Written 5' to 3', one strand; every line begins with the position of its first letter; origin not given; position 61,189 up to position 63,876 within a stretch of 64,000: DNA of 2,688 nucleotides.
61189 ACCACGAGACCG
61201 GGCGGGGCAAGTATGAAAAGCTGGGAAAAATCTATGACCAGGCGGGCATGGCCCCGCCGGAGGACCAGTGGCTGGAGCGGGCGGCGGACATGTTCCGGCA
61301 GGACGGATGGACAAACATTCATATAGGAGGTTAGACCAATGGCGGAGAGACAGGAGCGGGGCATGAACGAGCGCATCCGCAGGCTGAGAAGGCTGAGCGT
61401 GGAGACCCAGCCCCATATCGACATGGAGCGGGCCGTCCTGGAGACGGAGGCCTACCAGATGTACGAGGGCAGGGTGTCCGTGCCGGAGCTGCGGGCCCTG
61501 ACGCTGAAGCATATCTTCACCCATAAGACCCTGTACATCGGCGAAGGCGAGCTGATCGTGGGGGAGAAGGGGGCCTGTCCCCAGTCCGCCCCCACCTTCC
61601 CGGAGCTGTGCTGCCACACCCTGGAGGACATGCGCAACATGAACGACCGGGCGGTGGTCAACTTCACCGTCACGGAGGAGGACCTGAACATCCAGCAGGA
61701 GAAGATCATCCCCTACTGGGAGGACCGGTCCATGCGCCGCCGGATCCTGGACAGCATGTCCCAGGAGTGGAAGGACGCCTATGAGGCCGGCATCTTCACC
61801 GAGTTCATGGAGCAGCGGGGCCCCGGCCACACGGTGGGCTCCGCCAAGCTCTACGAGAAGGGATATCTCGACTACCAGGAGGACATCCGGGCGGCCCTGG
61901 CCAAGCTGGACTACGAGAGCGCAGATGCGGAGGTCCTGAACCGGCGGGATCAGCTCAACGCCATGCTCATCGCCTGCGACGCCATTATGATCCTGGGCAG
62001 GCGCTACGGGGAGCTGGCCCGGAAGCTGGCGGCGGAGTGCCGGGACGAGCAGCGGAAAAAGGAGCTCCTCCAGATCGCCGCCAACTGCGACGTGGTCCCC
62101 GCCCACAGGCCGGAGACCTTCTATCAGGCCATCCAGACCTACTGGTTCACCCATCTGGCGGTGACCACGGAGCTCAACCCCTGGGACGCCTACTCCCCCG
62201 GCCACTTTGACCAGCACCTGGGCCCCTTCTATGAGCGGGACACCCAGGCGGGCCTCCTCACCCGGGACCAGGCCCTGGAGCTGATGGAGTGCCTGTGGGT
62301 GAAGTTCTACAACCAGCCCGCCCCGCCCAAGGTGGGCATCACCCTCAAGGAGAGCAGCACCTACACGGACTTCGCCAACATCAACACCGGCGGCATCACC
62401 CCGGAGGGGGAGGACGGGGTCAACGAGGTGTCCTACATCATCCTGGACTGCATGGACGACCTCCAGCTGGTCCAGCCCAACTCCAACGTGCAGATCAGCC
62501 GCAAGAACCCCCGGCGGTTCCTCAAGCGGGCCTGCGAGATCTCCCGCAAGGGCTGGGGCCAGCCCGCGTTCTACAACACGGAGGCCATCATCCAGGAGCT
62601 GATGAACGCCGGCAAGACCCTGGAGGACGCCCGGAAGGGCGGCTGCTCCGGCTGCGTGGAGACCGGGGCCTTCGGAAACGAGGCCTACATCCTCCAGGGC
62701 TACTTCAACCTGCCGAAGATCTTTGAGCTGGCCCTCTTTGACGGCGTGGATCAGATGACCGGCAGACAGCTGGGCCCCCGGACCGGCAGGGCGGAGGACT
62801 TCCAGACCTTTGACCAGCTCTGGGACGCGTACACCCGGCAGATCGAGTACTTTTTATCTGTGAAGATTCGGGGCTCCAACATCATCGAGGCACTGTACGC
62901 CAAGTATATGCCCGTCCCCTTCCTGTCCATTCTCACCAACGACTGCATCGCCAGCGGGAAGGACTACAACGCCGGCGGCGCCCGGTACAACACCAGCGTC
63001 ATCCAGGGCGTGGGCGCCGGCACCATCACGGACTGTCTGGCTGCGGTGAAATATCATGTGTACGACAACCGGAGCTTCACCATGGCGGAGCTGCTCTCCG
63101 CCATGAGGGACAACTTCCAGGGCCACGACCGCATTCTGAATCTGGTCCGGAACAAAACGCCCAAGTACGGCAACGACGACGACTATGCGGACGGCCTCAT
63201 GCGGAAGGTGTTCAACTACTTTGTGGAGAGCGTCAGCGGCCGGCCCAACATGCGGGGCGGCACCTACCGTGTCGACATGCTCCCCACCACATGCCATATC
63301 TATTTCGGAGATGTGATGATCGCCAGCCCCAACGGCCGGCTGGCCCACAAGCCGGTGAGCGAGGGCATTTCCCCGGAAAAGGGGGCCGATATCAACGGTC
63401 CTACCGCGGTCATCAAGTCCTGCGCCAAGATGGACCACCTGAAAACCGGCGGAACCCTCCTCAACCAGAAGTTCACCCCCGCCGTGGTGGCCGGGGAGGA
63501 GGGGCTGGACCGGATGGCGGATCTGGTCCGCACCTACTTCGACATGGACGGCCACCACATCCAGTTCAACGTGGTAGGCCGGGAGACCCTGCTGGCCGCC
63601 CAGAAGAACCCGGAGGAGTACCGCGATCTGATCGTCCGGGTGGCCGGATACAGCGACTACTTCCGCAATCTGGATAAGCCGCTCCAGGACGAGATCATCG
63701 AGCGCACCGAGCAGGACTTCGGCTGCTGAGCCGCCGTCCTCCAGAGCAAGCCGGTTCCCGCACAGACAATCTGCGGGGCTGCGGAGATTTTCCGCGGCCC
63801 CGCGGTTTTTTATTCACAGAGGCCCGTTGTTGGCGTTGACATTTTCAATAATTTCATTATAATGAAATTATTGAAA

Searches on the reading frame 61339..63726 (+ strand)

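Call 38: search_protein_families(library=pfam, proteins=[window:61339-63726:+], max_evalue=0.0001)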
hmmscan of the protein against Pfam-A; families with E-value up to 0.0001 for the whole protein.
window:61339-63726:+ (796 aa): 2 families
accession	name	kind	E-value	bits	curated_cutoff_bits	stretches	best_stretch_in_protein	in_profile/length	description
PF02901.20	PFL-like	-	1.1e-227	758.2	24.3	1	9-657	1-647/647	Pyruvate formate lyase-like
PF01228.26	Gly_radical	-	4.5e-37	127.2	22.2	1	673-775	1-105/106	Glycine radical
